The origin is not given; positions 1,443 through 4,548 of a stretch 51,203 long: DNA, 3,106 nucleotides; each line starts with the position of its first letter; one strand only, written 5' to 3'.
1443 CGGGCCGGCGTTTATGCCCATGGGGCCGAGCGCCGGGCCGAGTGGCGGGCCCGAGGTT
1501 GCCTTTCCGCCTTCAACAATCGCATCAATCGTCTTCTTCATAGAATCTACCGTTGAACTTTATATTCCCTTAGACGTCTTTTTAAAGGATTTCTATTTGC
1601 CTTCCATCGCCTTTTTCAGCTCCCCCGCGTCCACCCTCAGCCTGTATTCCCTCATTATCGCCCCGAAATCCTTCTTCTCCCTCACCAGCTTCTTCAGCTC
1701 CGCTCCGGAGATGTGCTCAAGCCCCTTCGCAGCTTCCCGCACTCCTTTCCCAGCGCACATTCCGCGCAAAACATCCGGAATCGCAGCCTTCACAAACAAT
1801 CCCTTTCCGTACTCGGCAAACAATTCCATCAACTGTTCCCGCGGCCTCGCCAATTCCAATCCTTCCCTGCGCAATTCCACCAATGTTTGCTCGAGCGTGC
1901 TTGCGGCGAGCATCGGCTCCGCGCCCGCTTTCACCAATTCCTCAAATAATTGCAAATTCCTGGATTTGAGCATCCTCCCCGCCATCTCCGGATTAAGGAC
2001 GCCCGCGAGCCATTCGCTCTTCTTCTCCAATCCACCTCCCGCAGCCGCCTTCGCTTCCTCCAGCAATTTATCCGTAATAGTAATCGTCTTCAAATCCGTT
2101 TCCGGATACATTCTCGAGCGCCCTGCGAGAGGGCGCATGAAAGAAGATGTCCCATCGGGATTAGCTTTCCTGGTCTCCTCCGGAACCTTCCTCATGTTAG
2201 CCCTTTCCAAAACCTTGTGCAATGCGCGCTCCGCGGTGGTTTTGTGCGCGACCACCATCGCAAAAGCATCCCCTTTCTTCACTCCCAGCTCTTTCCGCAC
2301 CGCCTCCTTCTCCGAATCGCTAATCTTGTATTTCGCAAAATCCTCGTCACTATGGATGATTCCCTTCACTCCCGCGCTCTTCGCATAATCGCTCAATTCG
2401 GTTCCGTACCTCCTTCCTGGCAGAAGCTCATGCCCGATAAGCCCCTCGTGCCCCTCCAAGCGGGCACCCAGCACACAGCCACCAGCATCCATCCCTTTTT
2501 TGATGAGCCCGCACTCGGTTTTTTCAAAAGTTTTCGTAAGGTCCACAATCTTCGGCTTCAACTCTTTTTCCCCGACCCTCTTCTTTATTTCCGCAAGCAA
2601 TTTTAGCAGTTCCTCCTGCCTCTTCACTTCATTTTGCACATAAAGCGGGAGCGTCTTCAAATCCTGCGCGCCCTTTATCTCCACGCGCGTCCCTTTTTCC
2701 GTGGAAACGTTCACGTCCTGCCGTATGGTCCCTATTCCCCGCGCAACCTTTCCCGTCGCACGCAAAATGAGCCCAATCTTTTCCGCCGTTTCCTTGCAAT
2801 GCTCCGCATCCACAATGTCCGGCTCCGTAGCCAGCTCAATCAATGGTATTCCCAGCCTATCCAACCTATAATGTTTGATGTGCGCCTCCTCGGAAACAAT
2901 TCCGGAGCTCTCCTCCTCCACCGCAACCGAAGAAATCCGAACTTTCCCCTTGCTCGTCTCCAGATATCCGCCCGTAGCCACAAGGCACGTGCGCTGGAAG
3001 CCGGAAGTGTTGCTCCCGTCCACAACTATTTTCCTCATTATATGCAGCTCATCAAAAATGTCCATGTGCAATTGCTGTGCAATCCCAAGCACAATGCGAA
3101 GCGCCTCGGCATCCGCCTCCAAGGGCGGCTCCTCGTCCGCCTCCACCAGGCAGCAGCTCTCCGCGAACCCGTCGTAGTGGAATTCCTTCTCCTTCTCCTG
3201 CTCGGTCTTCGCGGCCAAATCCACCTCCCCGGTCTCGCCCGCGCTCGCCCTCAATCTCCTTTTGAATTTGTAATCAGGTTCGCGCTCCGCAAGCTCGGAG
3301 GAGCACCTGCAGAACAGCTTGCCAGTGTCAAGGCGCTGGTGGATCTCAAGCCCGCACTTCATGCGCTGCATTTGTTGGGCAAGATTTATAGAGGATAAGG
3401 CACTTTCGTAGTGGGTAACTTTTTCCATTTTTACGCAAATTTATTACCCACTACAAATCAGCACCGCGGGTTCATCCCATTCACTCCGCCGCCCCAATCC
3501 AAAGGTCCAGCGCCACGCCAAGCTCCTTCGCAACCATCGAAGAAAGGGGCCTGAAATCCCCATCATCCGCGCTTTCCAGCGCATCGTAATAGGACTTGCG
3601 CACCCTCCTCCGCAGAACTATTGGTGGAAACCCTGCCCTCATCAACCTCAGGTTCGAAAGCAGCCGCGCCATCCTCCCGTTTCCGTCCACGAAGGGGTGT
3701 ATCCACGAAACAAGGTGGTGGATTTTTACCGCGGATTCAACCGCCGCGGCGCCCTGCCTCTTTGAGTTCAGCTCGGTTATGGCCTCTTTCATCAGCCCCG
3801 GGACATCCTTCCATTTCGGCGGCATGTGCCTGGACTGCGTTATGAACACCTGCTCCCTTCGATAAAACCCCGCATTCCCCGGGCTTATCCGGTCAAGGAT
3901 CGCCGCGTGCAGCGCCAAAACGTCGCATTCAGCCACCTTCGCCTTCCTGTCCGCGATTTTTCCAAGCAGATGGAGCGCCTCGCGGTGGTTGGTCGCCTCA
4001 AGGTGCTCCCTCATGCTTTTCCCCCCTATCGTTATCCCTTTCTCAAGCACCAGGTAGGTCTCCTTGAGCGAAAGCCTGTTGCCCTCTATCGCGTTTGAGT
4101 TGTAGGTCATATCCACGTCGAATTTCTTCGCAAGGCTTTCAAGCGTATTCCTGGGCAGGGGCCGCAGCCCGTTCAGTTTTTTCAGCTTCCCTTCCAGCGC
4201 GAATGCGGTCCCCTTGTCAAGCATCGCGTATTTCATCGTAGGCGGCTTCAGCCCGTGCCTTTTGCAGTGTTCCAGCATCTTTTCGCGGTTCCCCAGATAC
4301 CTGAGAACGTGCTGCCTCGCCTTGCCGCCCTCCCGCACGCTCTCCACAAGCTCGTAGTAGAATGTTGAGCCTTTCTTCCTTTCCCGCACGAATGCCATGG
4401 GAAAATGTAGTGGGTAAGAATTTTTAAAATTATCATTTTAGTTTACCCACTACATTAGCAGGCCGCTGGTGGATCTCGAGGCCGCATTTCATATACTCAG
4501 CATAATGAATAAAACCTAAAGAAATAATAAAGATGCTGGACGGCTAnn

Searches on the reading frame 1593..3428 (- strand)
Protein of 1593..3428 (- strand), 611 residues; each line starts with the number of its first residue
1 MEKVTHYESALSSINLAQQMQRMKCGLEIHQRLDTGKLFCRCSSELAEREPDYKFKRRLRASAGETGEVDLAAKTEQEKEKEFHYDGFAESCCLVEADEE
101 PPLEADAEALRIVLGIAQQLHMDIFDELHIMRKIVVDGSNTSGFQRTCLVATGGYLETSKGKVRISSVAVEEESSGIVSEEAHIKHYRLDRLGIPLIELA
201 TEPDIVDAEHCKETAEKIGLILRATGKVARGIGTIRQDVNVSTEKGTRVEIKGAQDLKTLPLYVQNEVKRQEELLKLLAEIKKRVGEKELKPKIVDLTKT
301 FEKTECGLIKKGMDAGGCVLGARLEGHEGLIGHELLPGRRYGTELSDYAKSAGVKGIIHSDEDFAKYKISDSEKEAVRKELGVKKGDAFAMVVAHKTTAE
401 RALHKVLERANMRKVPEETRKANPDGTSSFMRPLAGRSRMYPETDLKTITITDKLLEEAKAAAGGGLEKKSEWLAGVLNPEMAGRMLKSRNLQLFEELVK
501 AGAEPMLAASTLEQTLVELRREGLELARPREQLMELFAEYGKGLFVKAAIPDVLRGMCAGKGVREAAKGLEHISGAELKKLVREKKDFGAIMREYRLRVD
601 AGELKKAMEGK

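Call 10: search_protein_families(library=pfam, proteins=[window:1593-3428:-], max_evalue=0.001)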
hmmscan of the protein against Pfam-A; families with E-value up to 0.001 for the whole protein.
window:1593-3428:- (611 aa): 3 families
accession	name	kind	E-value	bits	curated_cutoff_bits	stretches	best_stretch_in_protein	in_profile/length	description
PF02934.20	GatB_N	-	9.8e-49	166.4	23.4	1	24-456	2-276/277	GatB/GatE catalytic domain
PF02938.19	GAD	-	2.5e-08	34.5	23.4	1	312-403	4-95/95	GAD domain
PF02637.23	GatB_Yqey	-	8.2e-06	26.2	27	1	493-584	1-100/148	GatB domain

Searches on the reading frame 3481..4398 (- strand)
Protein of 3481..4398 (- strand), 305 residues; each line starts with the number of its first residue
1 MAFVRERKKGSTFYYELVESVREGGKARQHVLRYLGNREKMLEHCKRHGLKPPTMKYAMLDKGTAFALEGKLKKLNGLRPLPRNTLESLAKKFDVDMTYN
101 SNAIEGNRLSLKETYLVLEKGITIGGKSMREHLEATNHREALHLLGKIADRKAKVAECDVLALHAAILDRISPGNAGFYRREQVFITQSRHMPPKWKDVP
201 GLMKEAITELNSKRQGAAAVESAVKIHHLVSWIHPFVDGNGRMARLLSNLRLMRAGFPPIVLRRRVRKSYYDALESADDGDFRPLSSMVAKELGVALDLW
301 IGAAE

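Call 10: search_protein_families(library=pfam, proteins=[window:3481-4398:-], max_evalue=0.001)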
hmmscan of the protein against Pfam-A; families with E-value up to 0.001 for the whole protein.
window:3481-4398:- (305 aa): 1 family
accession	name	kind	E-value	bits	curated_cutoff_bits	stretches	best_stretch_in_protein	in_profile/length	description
PF02661.23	Fic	-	4.1e-18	66.5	24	1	159-250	6-91/93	Fic/DOC family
